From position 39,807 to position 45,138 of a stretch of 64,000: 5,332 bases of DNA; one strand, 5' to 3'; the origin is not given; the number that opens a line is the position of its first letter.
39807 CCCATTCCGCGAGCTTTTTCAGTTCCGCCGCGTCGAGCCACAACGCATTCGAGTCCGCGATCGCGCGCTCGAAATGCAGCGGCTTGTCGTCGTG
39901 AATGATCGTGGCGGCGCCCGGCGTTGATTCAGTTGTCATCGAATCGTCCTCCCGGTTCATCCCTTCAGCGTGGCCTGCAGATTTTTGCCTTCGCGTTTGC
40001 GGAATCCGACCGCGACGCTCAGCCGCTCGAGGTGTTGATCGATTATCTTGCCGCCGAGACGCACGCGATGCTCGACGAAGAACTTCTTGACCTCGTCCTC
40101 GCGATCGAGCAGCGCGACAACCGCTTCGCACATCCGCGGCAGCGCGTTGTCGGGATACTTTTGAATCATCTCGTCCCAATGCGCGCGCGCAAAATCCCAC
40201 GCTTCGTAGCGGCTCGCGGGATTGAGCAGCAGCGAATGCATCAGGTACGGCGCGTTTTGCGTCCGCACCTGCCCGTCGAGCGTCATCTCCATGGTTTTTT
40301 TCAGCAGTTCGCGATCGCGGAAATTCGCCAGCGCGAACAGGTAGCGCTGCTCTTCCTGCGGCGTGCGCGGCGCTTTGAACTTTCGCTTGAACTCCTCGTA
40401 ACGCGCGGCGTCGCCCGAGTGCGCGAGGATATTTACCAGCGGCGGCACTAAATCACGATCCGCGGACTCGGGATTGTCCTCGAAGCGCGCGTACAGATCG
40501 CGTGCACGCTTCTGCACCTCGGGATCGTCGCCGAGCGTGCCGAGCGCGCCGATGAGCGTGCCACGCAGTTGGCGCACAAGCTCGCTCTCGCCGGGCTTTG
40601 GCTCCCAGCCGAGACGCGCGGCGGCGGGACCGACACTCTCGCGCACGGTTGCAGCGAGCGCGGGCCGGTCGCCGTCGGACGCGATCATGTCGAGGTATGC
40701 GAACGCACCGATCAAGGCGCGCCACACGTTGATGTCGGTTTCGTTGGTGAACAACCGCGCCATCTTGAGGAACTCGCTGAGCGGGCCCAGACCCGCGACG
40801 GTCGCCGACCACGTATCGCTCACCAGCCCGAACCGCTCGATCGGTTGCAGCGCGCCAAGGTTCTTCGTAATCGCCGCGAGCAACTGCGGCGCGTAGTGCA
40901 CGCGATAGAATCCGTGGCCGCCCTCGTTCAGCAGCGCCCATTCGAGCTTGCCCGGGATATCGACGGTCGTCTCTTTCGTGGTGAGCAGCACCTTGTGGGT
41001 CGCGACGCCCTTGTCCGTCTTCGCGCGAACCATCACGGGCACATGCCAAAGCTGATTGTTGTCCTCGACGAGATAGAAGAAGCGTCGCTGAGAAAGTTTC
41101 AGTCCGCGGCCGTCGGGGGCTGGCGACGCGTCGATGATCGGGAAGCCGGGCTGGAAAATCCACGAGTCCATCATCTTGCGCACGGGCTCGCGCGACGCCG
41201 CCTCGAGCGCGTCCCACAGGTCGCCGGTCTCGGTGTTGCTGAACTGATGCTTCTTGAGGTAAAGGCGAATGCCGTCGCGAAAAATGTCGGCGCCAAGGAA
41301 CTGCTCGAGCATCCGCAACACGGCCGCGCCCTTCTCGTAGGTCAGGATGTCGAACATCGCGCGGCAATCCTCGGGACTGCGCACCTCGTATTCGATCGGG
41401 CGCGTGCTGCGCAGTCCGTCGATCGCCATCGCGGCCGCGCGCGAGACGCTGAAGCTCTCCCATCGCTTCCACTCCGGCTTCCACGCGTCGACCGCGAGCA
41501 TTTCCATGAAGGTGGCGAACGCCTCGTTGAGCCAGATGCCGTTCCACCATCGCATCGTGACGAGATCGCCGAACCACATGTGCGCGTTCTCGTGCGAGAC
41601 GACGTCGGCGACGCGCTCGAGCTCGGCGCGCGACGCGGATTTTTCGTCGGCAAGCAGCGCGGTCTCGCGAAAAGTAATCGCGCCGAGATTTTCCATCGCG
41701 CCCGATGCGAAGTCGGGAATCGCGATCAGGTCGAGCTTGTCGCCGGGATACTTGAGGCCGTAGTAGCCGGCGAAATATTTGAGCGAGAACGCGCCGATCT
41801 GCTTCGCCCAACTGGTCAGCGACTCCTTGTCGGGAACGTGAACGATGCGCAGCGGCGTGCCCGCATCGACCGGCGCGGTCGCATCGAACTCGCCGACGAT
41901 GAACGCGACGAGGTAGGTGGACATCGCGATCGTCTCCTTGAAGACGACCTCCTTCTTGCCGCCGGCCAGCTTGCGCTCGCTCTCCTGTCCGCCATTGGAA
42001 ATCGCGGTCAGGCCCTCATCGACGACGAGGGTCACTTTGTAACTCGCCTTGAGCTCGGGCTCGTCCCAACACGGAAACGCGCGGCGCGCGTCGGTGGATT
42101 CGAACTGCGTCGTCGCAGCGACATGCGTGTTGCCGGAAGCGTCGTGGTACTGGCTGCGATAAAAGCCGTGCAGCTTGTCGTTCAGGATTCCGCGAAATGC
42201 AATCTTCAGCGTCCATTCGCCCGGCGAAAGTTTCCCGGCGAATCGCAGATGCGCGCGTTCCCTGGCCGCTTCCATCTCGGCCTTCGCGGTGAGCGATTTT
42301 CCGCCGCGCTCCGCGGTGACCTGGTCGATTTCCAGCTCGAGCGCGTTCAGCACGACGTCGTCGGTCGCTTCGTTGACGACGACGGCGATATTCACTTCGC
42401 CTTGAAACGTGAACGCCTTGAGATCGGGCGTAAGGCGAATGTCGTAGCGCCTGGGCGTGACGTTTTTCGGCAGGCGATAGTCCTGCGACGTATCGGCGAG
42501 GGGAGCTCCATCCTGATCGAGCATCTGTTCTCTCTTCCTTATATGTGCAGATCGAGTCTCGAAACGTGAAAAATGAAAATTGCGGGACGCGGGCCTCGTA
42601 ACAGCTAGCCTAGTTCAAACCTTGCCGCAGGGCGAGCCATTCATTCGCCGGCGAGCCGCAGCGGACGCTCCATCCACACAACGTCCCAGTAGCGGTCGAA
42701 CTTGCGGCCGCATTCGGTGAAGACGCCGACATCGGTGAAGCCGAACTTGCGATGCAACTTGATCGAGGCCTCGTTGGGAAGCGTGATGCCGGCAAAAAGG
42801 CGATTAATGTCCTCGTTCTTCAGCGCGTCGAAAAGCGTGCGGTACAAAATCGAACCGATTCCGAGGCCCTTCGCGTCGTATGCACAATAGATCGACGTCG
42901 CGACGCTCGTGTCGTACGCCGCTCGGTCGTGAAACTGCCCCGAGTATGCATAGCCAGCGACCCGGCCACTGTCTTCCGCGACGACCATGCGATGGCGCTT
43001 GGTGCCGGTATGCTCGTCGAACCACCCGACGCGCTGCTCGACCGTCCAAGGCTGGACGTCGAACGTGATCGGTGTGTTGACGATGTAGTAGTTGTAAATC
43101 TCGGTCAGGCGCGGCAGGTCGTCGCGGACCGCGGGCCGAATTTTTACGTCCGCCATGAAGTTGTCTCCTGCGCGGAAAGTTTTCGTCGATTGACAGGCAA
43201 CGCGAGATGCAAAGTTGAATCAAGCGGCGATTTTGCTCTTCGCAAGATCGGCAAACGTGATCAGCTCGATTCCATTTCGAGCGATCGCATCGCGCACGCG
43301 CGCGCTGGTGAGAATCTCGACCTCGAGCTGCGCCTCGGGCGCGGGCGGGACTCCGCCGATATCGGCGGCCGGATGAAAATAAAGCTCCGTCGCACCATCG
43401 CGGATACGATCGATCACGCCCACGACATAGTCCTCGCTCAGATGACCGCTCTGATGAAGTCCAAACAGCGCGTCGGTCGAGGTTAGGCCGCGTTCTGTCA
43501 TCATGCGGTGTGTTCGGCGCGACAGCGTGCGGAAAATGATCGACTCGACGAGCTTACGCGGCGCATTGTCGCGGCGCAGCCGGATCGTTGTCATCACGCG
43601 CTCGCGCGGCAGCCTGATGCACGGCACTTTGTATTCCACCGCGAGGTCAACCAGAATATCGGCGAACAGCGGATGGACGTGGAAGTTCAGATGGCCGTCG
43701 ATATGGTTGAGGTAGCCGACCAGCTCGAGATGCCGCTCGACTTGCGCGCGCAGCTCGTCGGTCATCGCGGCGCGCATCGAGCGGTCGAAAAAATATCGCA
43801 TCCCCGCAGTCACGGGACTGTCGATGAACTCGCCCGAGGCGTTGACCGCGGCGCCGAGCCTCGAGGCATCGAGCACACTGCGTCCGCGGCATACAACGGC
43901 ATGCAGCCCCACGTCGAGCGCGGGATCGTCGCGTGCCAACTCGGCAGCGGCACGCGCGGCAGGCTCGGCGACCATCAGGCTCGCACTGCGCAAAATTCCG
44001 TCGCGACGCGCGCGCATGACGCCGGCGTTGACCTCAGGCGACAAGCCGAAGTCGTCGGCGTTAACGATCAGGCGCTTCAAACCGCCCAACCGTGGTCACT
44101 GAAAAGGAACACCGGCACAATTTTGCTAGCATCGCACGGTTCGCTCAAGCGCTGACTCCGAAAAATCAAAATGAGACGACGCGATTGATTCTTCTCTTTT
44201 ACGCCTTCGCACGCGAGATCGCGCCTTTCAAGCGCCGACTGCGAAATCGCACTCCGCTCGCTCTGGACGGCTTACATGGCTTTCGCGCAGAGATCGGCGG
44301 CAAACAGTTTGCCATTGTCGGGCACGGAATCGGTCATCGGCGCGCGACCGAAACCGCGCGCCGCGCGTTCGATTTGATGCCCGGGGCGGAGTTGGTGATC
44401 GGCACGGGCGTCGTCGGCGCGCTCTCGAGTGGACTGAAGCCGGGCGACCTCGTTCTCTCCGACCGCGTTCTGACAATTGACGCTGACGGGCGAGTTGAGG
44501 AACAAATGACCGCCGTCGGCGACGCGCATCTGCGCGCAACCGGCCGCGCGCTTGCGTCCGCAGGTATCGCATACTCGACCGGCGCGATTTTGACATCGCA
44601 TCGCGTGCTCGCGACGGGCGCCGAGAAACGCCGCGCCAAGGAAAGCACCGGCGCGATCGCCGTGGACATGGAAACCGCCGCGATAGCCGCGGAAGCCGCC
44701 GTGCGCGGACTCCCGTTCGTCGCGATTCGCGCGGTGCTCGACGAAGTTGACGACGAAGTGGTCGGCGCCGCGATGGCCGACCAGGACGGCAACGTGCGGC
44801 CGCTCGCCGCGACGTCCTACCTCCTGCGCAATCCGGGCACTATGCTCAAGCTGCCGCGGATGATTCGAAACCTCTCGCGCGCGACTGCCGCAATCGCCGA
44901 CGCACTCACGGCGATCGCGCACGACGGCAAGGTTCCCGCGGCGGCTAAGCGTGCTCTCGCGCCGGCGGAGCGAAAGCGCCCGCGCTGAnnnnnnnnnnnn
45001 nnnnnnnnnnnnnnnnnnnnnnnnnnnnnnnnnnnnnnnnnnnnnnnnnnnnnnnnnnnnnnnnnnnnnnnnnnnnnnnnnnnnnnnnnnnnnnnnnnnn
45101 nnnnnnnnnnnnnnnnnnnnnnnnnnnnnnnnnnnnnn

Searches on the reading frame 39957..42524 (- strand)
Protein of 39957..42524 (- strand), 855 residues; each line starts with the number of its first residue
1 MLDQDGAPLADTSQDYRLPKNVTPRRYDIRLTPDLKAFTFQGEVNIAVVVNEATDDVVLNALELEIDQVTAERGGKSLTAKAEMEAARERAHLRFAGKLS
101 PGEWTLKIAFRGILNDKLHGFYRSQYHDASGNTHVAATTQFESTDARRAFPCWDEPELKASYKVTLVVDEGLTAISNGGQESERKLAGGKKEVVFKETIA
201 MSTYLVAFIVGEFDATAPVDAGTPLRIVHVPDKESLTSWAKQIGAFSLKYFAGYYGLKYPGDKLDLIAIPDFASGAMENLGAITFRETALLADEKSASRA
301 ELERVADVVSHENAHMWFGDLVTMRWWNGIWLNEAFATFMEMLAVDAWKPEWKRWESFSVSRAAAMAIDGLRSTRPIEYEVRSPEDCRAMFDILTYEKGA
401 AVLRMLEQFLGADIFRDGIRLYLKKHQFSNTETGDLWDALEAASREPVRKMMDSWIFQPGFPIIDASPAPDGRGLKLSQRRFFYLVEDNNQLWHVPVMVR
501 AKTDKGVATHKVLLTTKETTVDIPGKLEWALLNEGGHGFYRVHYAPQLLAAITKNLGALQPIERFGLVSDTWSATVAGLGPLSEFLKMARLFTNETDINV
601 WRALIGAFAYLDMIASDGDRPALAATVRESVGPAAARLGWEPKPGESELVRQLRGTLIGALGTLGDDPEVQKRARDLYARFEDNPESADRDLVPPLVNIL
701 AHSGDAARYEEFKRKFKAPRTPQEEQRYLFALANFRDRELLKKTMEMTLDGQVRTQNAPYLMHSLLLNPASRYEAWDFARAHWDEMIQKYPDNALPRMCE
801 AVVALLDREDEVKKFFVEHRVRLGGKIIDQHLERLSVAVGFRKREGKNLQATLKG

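Call 14: search_protein_families(library=ncbifam, proteins=[window:39957-42524:-], max_evalue=1e-8)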
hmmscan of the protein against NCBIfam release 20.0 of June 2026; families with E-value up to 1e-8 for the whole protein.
window:39957-42524:- (855 aa): 3 families
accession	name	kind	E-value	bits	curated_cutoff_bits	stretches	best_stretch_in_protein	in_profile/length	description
TIGR02412.1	pepN_strep_liv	equivalog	3e-90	303.7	591.2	1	25-630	17-619/832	aminopeptidase N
TIGR02414.1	pepN_proteo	equivalog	5.9e-44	150.4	718.2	1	51-472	36-450/868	aminopeptidase N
TIGR02411.1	leuko_A4_hydro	equivalog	4.4e-35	121.5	761.7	1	19-463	8-446/600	leukotriene-A(4) hydrolase/aminopeptidase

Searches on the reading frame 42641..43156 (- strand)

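Call 14: search_protein_families(library=ncbifam, proteins=[window:42641-43156:-], max_evalue=1e-8)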
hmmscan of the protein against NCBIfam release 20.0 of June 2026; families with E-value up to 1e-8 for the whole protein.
window:42641-43156:- (171 aa): 4 families
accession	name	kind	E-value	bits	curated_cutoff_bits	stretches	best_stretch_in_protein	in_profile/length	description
NF040504.1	resist_ArsN1b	equivalog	8.9e-43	145.8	210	1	6-165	1-158/159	arsinothricin resistance N-acetyltransferase ArsN1 family B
NF040503.1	resist_ArsN1a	equivalog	1.3e-30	106.2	170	1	6-164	1-157/159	arsinothricin resistance N-acetyltransferase ArsN1 family A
NF040502.1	PPT_acetyltrans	equivalog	9.1e-30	103.7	300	1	4-167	8-169/183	phosphinothricin N-acetyltransferase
TIGR01575.1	rimI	equivalog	3.8e-09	36.8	86.4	1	32-145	13-117/132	ribosomal protein S18-alanine N-acetyltransferase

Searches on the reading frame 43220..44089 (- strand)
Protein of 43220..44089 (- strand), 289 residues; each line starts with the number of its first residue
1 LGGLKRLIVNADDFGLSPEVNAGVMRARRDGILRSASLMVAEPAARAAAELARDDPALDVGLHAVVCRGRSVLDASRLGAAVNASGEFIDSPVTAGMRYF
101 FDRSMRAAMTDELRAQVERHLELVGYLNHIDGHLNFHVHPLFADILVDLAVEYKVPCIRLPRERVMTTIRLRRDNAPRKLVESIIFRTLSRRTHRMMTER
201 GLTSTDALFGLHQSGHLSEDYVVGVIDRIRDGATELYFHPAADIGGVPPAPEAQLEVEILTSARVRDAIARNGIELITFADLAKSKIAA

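Call 6: search_protein_families(library=ncbifam, proteins=[window:43220-44089:-], max_evalue=0.00001)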
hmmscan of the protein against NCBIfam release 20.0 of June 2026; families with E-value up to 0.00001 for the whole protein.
window:43220-44089:- (289 aa): 3 families
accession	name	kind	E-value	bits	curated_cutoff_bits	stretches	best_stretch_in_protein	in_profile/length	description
TIGR03473.1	HpnK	hypoth_equivalog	1.2e-73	247.8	232.6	1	5-283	2-282/283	hopanoid biosynthesis-associated protein HpnK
NF002559.0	PRK02134.1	equivalog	1e-33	117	227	1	5-282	3-249/249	chitin disaccharide deacetylase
NF052308.1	CarbhyDeactlThm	equivalog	3.2e-07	29.9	400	1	4-158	11-152/265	carbohydrate deacetylase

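Call 7: search_protein_families(library=pfam, proteins=[window:43220-44089:-], max_evalue=0.00001)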
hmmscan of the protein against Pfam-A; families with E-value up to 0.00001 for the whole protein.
window:43220-44089:- (289 aa): 1 family
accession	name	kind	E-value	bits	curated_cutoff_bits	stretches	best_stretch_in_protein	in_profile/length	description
PF04794.17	YdjC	-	1.8e-57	195.7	29.7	1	6-270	1-265/266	YdjC-like protein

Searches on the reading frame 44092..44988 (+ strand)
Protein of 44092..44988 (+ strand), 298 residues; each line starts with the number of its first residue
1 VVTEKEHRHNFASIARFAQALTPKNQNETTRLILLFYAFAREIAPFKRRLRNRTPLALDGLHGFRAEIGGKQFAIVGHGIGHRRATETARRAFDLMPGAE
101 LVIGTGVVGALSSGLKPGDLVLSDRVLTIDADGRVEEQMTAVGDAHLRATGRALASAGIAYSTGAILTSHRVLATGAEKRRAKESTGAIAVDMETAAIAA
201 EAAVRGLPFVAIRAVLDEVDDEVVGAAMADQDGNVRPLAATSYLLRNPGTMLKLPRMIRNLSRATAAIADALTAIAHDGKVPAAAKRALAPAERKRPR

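Call 6: search_protein_families(library=ncbifam, proteins=[window:44092-44988:+], max_evalue=0.00001)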
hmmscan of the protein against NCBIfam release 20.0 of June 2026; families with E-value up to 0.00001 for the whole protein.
window:44092-44988:+ (298 aa): 10 families
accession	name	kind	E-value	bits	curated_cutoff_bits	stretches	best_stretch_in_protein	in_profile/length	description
TIGR03468.1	HpnG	hypoth_equivalog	3.9e-30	105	187.1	1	70-268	19-209/212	hopanoid-associated phosphorylase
NF004079.0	PRK05584.1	equivalog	9.6e-19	67.8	169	1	37-222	7-203/232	5'-methylthioadenosine/adenosylhomocysteine nucleosidase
NF005476.0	PRK07077.1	equivalog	9.2e-17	61.1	215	1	100-280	55-236/243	phosphorylase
TIGR03664.1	fut_nucase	equivalog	2.1e-14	53.8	124.7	1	146-220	130-204/228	futalosine hydrolase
TIGR01704.1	MTA_SAH-Nsdase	equivalog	2.1e-10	40.5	73.8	1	38-222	7-202/229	5'-methylthioadenosine/S-adenosylhomocysteine nucleosidase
NF004489.0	PRK05819.1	subfamily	9.1e-09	34.9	230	1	60-221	45-209/236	DeoD-type purine-nucleoside phosphorylase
NF009914.0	PRK13374.1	subfamily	1.7e-07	31.1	338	1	60-220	45-208/235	DeoD-type purine-nucleoside phosphorylase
TIGR00107.1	deoD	equivalog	1.3e-06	28.2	232.25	1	60-219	41-203/232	purine-nucleoside phosphorylase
NF011286.0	PRK14697.1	equivalog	2.1e-06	27.5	260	0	61-223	32-201/233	bifunctional 5'-methylthioadenosine/S-adenosylhomocysteine nucleosidase/phosphatase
NF006087.0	PRK08236.1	equivalog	6.3e-06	26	213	0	70-219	27-190/219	futalosine hydrolase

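Call 7: search_protein_families(library=pfam, proteins=[window:44092-44988:+], max_evalue=0.00001)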
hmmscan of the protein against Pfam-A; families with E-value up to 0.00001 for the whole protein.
window:44092-44988:+ (298 aa): 1 family
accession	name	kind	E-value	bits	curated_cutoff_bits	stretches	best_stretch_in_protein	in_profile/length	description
PF01048.26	PNP_UDP_1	-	1.2e-27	97.3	25.1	1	38-223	7-208/233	Phosphorylase superfamily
